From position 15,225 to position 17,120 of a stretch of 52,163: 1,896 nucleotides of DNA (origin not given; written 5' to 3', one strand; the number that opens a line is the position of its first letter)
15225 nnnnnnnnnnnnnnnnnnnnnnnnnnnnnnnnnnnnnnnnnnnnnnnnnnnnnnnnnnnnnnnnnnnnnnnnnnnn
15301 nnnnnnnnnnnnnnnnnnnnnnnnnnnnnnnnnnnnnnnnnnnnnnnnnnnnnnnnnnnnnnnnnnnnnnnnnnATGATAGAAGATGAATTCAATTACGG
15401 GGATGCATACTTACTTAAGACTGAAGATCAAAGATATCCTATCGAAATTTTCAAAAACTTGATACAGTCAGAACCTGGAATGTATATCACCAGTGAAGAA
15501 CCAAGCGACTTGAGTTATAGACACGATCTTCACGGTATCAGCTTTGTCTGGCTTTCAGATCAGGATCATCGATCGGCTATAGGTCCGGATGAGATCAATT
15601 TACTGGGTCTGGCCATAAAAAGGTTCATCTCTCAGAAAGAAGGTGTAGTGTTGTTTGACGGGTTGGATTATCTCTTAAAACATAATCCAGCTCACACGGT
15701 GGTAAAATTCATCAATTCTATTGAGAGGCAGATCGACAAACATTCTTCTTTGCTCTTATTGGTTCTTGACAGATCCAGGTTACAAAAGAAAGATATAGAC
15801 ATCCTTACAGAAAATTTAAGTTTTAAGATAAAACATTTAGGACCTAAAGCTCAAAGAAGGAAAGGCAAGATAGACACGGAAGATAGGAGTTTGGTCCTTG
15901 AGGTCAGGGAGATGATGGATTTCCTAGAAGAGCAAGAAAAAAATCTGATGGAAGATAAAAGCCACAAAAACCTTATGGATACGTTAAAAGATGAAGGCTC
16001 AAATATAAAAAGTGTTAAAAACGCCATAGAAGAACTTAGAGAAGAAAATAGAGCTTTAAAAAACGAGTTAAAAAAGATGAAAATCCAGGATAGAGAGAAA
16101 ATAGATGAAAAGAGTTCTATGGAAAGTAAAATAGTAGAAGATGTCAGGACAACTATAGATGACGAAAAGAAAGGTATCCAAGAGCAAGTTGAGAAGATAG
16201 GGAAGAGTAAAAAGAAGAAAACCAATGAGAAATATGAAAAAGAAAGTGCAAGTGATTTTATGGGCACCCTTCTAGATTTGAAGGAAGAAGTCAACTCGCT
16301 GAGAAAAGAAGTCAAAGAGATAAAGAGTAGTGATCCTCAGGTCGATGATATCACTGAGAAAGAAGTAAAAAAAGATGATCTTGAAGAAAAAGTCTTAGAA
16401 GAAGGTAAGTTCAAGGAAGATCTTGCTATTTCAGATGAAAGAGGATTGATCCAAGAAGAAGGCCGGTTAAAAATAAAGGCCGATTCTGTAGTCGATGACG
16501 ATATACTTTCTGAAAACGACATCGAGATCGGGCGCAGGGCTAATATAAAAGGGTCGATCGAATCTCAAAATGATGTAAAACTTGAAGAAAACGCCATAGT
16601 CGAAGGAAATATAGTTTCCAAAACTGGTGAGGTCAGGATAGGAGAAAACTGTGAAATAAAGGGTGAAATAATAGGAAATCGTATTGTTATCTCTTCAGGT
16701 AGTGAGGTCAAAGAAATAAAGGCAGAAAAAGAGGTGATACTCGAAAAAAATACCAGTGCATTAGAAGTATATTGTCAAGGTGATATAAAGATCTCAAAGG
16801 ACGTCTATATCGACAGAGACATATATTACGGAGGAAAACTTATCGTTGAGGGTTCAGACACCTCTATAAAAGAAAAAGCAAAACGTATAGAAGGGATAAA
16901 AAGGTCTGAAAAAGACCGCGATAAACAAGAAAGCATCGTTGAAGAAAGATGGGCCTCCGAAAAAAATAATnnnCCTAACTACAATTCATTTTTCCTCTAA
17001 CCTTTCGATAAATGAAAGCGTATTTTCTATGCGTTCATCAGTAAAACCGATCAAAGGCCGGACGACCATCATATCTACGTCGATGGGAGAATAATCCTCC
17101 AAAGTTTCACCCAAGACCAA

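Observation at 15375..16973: DUF835 domain fused through a long coiled coil to a bactofilin-like beta-helix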

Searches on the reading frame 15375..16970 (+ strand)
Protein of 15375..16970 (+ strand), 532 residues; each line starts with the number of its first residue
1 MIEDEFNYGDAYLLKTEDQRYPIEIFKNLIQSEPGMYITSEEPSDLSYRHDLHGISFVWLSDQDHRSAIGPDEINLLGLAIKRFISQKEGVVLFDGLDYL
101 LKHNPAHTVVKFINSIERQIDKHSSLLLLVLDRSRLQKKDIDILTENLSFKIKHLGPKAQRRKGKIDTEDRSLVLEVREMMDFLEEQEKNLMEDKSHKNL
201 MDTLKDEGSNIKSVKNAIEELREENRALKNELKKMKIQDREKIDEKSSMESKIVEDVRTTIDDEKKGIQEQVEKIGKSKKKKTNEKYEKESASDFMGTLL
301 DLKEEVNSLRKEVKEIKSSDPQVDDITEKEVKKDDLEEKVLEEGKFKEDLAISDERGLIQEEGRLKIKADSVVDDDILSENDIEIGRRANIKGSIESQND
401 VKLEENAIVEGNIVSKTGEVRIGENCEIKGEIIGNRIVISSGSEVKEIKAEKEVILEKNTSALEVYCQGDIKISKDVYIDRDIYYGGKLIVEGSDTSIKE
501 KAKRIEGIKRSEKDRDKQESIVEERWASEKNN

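Call 3: search_protein_families(library=pfam, proteins=[window:15375-16970:+], max_evalue=10)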
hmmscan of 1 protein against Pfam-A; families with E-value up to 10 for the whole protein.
window:15375-16970:+ (532 aa): 13 families
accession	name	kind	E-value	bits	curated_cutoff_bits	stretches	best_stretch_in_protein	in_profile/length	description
PF05763.18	DUF835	-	1.6e-17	64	33.1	1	20-146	6-134/136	Protein of unknown function (DUF835)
PF04519.19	Bactofilin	-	6.6e-07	29.9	27.9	2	385-462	3-76/98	Polymer-forming cytoskeletal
PF15294.11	Leu_zip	-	0.00025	21.1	28.2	1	168-347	86-253/275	Leucine zipper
PF25084.1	LbH_EIF2B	-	0.00081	19.8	54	1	361-447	6-89/105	EIF2B subunit epsilon LbH domain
PF11999.13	Ice_binding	-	0.019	15.1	28.7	1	383-425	163-205/208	Ice-binding-like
PF24894.1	Hexapep_GlmU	-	0.031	14.8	23.3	1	389-445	30-83/104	GlmU-like, C-terminal hexapeptide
PF14916.11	CCDC92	-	0.059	13.6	28.3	1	296-316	19-39/57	Coiled-coil domain of unknown function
PF24336.1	DUF7504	-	0.1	13.5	27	1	68-131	84-157/179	Family of unknown function (DUF7504)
PF14602.12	Hexapep_2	-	0.18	12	27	1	420-443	8-30/34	Hexapeptide repeat of succinyl-transferase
PF02183.23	HALZ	-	0.33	11.6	28.1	1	213-236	16-39/43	Homeobox associated leucine zipper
PF13720.11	Acetyltransf_11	-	2.8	8.8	24.5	0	209-268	31-81/82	Udp N-acetylglucosamine O-acyltransferase; Domain 2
PF00132.30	Hexapep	-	7.2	6.9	27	1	420-446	8-35/36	Bacterial transferase hexapeptide (six repeats)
PF04977.20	DivIC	-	9.3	6.6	28.9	1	209-245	24-59/80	Septum formation initiator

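Call 4: search_protein_families(library=ncbifam, proteins=[window:15375-16970:+], max_evalue=10)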
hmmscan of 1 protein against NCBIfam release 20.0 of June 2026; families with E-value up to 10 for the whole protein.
window:15375-16970:+ (532 aa): 12 families
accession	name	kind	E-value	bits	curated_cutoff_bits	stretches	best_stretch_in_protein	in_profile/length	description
NF052502.1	man1P_GTase_Rv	exception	0.00028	19.9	440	1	366-447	254-332/352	mannose-1-phosphate guanylyltransferase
NF006986.0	PRK09451.1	equivalog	0.00079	18.3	725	1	388-453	259-323/456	bifunctional UDP-N-acetylglucosamine diphosphorylase/glucosamine-1-phosphate N-acetyltransferase GlmU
TIGR02091.1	glgC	equivalog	0.011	14.8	424.9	1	370-446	292-363/364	glucose-1-phosphate adenylyltransferase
NF002023.0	PRK00844.1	subfamily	0.1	11.4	458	1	373-446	314-382/408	glucose-1-phosphate adenylyltransferase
TIGR03752.1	conj_TIGR03752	hypoth_equivalog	0.2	10.9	241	1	200-332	57-192/471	TIGR03752 family integrating conjugative element protein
NF003670.0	PRK05293.1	equivalog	2.9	6.7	470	1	389-459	305-372/382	glucose-1-phosphate adenylyltransferase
TIGR01852.1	lipid_A_lpxA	equivalog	3.3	6.9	231.05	1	369-434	3-62/254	acyl-ACP--UDP-N-acetylglucosamine O-acyltransferase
NF003657.0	PRK05289.1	equivalog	4.1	6.4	226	1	366-429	5-61/264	acyl-ACP--UDP-N-acetylglucosamine O-acyltransferase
NF041378.1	XopZ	subfamily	4.6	5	1300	1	158-338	193-372/1292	XopZ family type III secretion system effector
NF033885.1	conj_TraP_IncI1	equivalog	7.7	6.2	135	1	171-245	81-150/217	conjugal transfer protein TraP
TIGR04211.1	SH3_and_anchor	equivalog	8.2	6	65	1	183-243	84-152/198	TIGR04211 family SH3 domain-containing protein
NF041559.1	BTH_I2691_fam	subfamily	9.1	4.6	150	0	190-315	264-389/858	T6SS effector BTH_I2691 family protein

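Call 8: find_homologous_proteins(query=window:15375-16970:+, max_evalue=0.001)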
Query window:15375-16970:+ (532 aa): 5 proteins with E <= 0.001 among 8000 candidates.
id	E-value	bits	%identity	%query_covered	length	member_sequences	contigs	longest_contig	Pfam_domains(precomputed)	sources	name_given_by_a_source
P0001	0.0e+0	1098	99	100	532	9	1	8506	PF05763.19,PF04519.20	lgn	-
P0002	5.0e-129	450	47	95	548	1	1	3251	PF05763.19,PF04519.20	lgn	-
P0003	6.1e-83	298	35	98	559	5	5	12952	PF05763.19,PF04519.20,PF24336.2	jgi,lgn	-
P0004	2.9e-78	282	33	98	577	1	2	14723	PF05763.19,PF04519.20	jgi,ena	-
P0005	7.7e-75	271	34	95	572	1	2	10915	PF05763.19,PF04519.20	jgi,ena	-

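Call 9: search_solved_structures(query=window:15375-16970:+, max_evalue=1, show_alignments=3)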
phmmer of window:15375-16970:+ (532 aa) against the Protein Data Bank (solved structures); distinct sequences matched with E-value up to 1: 12.
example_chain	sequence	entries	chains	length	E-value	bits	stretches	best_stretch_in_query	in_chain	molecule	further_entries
8cu9_A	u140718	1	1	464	0.00024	23.6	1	387-449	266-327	Bifunctional UDP-N-acetylglucosamine diphosphorylase/glucosamine-1-phosphate N-acetyltrans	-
2v0h_A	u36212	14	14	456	0.0006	22.3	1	387-446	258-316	BIFUNCTIONAL PROTEIN GLMU | GLUCOSAMINE-1-PHOSPHATE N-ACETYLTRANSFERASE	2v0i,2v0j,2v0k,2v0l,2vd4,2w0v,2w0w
3twd_A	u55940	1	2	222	0.0011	21.5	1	387-446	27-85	Bifunctional protein glmU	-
4aa7_A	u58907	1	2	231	0.0011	21.4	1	387-446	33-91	BIFUNCTIONAL PROTEIN GLMU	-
1fwy_A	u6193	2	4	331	0.0021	20.5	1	387-446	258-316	UDP-N-ACETYLGLUCOSAMINE PYROPHOSPHORYLASE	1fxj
1hv9_A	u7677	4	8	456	0.0033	19.9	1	387-445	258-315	UDP-N-ACETYLGLUCOSAMINE PYROPHOSPHORYLASE | Bifunctional protein glmU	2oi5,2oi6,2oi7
9mh4_A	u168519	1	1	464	0.0044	19.5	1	387-449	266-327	Bifunctional protein GlmU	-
3fww_A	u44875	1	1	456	0.092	15.1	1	388-443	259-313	Bifunctional protein glmU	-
4fce_A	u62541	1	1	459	0.093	15.1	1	388-443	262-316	Bifunctional protein GlmU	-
6ria_A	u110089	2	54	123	0.26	13.6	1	386-459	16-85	bactofilin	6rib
2hi6_A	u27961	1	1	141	0.55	12.5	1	388-459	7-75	UPF0107 protein AF0055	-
4cjd_A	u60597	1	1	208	0.62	12.4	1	312-400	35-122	NADA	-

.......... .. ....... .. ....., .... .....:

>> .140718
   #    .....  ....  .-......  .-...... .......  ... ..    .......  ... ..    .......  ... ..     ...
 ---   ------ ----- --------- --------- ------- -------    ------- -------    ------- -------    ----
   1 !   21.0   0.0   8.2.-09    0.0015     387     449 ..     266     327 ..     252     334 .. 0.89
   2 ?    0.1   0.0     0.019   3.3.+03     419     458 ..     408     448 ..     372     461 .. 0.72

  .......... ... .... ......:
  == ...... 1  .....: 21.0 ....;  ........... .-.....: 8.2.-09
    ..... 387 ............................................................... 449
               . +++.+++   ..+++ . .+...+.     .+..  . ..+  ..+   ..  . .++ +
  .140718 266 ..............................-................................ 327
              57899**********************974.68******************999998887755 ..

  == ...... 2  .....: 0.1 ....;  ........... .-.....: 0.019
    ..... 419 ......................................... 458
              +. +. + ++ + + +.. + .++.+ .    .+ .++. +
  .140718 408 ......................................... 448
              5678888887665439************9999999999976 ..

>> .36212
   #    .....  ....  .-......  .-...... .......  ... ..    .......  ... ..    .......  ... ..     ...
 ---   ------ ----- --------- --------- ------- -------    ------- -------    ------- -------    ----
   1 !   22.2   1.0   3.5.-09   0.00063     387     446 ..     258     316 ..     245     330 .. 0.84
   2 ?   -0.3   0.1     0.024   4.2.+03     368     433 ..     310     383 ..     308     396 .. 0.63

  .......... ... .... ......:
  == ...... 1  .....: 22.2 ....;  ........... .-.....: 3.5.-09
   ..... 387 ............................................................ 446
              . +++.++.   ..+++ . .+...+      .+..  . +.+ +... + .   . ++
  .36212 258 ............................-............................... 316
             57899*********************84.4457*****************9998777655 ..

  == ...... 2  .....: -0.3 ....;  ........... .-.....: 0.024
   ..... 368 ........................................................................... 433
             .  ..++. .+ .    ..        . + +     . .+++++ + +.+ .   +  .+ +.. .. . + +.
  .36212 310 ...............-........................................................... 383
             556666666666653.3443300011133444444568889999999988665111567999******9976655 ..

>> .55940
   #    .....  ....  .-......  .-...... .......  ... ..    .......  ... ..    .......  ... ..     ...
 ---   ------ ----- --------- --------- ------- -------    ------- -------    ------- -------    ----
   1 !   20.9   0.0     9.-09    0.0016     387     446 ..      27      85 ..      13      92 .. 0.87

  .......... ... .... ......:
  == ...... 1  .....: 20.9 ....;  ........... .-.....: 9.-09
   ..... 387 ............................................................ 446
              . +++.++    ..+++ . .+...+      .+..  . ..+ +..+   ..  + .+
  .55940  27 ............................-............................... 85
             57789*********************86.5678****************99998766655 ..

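Call 13: find_encoding_contigs(protein=P0003, flank=8000, max_places=4)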
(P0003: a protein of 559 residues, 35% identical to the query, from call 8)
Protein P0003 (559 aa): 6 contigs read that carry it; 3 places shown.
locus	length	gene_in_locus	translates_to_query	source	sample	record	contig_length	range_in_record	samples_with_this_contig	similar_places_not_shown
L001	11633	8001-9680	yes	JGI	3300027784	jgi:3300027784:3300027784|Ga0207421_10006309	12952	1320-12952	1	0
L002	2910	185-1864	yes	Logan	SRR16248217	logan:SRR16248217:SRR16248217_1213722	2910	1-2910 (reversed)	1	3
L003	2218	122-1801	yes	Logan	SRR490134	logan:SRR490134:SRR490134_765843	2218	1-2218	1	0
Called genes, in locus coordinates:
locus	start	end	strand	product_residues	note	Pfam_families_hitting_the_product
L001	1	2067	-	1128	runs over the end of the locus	?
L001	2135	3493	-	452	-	PF00890:FAD_binding_2 (faint), PF01134:GIDA (faint), PF07992:Pyr_redox_2, PF12831:FAD_oxidored, PF13450:NAD_binding_8 (weak), PF13738:Pyr_redox_3, PF00070:Pyr_redox, PF02852:Pyr_redox_dim, +2 more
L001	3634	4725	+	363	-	PF00091:Tubulin, PF12327:FtsZ_C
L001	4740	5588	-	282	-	PF00491:Arginase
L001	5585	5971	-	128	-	PF21485:IF5A-like_N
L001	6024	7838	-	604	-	PF08439:Peptidase_M3_N, PF01432:Peptidase_M3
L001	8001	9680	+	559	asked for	PF05763:DUF835, PF24336:DUF7504 (weak), PF04519:Bactofilin (weak)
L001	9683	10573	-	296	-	PF22025:ThiI_fer, PF02926:THUMP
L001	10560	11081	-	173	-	PF14512:TM1586_NiRdase (faint), PF00881:Nitroreductase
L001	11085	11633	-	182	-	?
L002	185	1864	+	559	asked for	PF05763:DUF835, PF24336:DUF7504 (weak), PF04519:Bactofilin (weak)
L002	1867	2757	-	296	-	PF22025:ThiI_fer, PF02926:THUMP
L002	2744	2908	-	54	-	?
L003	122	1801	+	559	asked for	PF05763:DUF835, PF24336:DUF7504 (weak), PF04519:Bactofilin (weak)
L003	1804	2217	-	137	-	?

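Call 14: find_related_loci(query=A1, collection=genome_contigs, flank=10000)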
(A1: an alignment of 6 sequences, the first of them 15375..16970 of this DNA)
Query A1 (532 aa) in genome_contigs; peptide patterns used: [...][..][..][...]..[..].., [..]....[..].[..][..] (x = any residue, [..] = any of these).
439 stretches matched a pattern; 2 encode a relative of the query (tblastn E <= 1e-3); 2 distinct loci.
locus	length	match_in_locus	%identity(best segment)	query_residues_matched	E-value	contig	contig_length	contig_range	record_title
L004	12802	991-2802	41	2-527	1e-55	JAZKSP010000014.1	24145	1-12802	MAG: Thermoplasmatota archaeon isolate NA-30cm_bin.7 NODE_208_length_24145_cov_17.985637, whole genome shotgun sequence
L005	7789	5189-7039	38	4-527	1e-47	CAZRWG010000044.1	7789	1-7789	MAG TPA_asm: uncultured Thermoplasmata archaeon isolate binchicken_co32_421 genome assembly, contig: NODE_16684_length_7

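Call 16: list_cluster_members(proteins=[window:15375-16970:+, window:10974-12062:+, window:5322-9368:-, window:13387-15207:-])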
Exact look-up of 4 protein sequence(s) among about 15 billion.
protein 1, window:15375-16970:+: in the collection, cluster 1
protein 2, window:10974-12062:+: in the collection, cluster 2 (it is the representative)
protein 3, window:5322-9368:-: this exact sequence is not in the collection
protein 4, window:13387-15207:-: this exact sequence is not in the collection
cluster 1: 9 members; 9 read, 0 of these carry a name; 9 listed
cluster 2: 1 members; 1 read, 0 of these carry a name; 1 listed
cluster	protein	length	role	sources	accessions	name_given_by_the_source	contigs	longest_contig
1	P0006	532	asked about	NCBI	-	-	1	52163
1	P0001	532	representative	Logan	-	-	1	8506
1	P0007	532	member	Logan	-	-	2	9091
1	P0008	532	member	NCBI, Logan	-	-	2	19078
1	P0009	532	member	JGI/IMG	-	-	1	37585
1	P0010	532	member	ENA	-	-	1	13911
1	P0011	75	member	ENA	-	-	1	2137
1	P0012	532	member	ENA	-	-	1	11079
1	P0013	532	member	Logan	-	-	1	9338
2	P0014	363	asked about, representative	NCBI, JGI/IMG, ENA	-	-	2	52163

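Call 27: search_protein_representatives(alignment_id=A1)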
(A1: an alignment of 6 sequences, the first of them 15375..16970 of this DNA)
Query: 6 sequences, 546 profile positions. Proteins with E-value up to 0.001 (for the whole library): 2781; up to 1e-10: 1115; up to 1e-30: 13. The best 150 are listed.
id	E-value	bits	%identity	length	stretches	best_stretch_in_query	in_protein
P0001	1.9e-251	851.9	-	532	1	1-546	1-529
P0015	2.2e-220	749.4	-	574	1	1-544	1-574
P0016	1.2e-166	572.1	-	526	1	1-545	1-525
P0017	3.4e-151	521.0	-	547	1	1-546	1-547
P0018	3.1e-103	362.8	-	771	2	5-248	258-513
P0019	6.9e-100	351.7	-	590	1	5-545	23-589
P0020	1.0e-77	278.6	-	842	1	4-545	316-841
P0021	2.6e-75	270.6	-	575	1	4-545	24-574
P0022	6.2e-75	269.3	-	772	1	5-545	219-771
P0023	4.7e-52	193.8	-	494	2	6-306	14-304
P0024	6.1e-38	147.3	-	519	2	3-148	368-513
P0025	1.3e-32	129.6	-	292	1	6-184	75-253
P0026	5.1e-32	127.7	-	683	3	6-158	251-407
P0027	2.6e-30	122.0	-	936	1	10-150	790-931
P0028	1.0e-29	120.1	-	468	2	9-134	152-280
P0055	6.5e-25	104.2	-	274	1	359-545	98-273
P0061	2.3e-24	102.5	-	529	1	381-542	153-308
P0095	2.2e-22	95.9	-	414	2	384-522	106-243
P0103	6.0e-22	94.5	-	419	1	307-518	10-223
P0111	2.0e-21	92.7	-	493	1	377-541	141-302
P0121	8.7e-21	90.6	-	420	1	325-530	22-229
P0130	2.2e-20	89.3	-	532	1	6-323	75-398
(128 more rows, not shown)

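Call 28: search_protein_families(library=pfam, proteins=[P0015, P0016, P0017, P0018, P0019, P0020, P0021, P0022, P0023, P0130], max_evalue=0.01)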
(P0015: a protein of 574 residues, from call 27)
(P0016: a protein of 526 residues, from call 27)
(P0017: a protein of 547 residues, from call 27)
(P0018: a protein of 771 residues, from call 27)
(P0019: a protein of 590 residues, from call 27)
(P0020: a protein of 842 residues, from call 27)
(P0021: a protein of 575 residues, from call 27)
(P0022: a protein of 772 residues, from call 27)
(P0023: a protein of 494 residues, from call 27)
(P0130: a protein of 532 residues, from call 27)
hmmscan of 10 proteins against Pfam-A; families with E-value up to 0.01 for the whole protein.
P0015 (574 aa): 3 families
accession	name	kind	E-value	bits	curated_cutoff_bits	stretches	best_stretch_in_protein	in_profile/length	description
PF05763.18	DUF835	-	3.1e-20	72.8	33.1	1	23-149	8-136/136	Protein of unknown function (DUF835)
PF04519.19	Bactofilin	-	2e-07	31.6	27.9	1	442-539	3-96/98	Polymer-forming cytoskeletal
PF25084.1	LbH_EIF2B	-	9.4e-05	22.8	54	1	455-539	7-90/105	EIF2B subunit epsilon LbH domain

P0016 (526 aa): 3 families
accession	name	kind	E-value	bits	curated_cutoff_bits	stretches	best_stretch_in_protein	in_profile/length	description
PF05763.18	DUF835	-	5.4e-23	81.7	33.1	1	25-147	10-134/136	Protein of unknown function (DUF835)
PF04519.19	Bactofilin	-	3.5e-08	34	27.9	1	388-485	3-96/98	Polymer-forming cytoskeletal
PF11172.13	DUF2959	-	0.0026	18.4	26.8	1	168-237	10-81/190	Protein of unknown function (DUF2959)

P0017 (547 aa): 3 families
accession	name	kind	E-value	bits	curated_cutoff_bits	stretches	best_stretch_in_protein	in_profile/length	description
PF05763.18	DUF835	-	2.2e-17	63.6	33.1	1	21-149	6-136/136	Protein of unknown function (DUF835)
PF04519.19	Bactofilin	-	1.7e-06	28.7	27.9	1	399-496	3-96/98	Polymer-forming cytoskeletal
PF14916.11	CCDC92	-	0.0016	18.7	28.3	0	212-234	22-44/57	Coiled-coil domain of unknown function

P0018 (771 aa): 5 families
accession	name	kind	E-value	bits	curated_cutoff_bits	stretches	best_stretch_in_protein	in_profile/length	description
PF05763.18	DUF835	-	1.4e-24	86.9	33.1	1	271-404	3-136/136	Protein of unknown function (DUF835)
PF05377.16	FlaC_arch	-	1.3e-11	45.1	27.8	1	78-125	7-54/55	Flagella accessory protein C (FlaC)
PF04519.19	Bactofilin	-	5.3e-06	27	27.9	2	610-693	12-91/98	Polymer-forming cytoskeletal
PF25084.1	LbH_EIF2B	-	0.00087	19.7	54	1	609-694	2-86/105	EIF2B subunit epsilon LbH domain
PF10046.14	BLOC1_2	-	0.00088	20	33.4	1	72-107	59-94/96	Biogenesis of lysosome-related organelles complex-1 subunit 2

P0019 (590 aa): 2 families
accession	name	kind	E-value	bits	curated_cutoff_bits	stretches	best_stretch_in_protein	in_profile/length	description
PF05763.18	DUF835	-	3.4e-22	79.1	33.1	1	37-169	4-136/136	Protein of unknown function (DUF835)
PF04519.19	Bactofilin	-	2.4e-05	24.9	27.9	2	427-509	10-88/98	Polymer-forming cytoskeletal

P0020 (842 aa): 6 families
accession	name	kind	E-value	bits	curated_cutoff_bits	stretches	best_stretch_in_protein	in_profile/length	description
PF05763.18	DUF835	-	9.4e-27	93.9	33.1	1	333-462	6-136/136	Protein of unknown function (DUF835)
PF05377.16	FlaC_arch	-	2.3e-10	41.1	27.8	1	76-124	6-54/55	Flagella accessory protein C (FlaC)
PF11727.13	ISG65-75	-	0.0001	22.1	25.1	1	478-567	45-132/281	Invariant surface glycoprotein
PF04519.19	Bactofilin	-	0.00061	20.4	27.9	1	709-804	3-94/98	Polymer-forming cytoskeletal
PF16331.10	TolA_bind_tri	-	0.0052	17.3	30.1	0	67-113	22-68/76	TolA binding protein trimerisation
PF20395.3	CTD3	-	0.0096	16.5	28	0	672-747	31-105/162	C-terminal domain 3 of the ABC-three component (ABC-3C) systems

P0021 (575 aa): 3 families
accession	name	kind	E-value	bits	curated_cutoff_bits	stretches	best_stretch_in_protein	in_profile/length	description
PF05763.18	DUF835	-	8.5e-26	90.8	33.1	1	41-170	6-136/136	Protein of unknown function (DUF835)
PF04519.19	Bactofilin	-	1.6e-06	28.7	27.9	1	442-537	3-94/98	Polymer-forming cytoskeletal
PF04899.17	MbeD_MobD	-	0.0028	18.2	21.6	1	169-223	3-57/70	MbeD/MobD like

P0022 (772 aa): 5 families
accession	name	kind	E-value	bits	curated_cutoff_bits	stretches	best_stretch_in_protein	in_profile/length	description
PF05763.18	DUF835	-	6.5e-24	84.7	33.1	1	237-364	8-136/136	Protein of unknown function (DUF835)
PF04519.19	Bactofilin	-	5.3e-13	49.5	27.9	2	619-718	2-97/98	Polymer-forming cytoskeletal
PF05377.16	FlaC_arch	-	8.7e-10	39.3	27.8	1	62-119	4-54/55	Flagella accessory protein C (FlaC)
PF25084.1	LbH_EIF2B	-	0.00071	20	54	1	635-715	9-88/105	EIF2B subunit epsilon LbH domain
PF10779.14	XhlA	-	0.0091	16.6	34.7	1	62-105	1-44/67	Haemolysin XhlA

P0023 (494 aa): 2 families
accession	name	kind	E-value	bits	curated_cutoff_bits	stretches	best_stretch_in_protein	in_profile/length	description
PF05763.18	DUF835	-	7e-27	94.3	33.1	1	31-158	8-136/136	Protein of unknown function (DUF835)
PF04519.19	Bactofilin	-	2.9e-06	27.9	27.9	1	368-467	3-97/98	Polymer-forming cytoskeletal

P0130 (532 aa): 4 families
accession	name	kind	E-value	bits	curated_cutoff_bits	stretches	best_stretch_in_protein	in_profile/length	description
PF05763.18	DUF835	-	7.1e-30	104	33.1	1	87-218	3-134/136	Protein of unknown function (DUF835)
PF13240.11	Zn_Ribbon_1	-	0.00037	20.6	25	1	511-532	2-23/23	zinc-ribbon domain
PF18912.6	DZR_2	-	0.0035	17.6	27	1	504-531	17-45/56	Double zinc ribbon domain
PF12773.13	DZR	-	0.0065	17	27.3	0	511-530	1-20/45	Double zinc ribbon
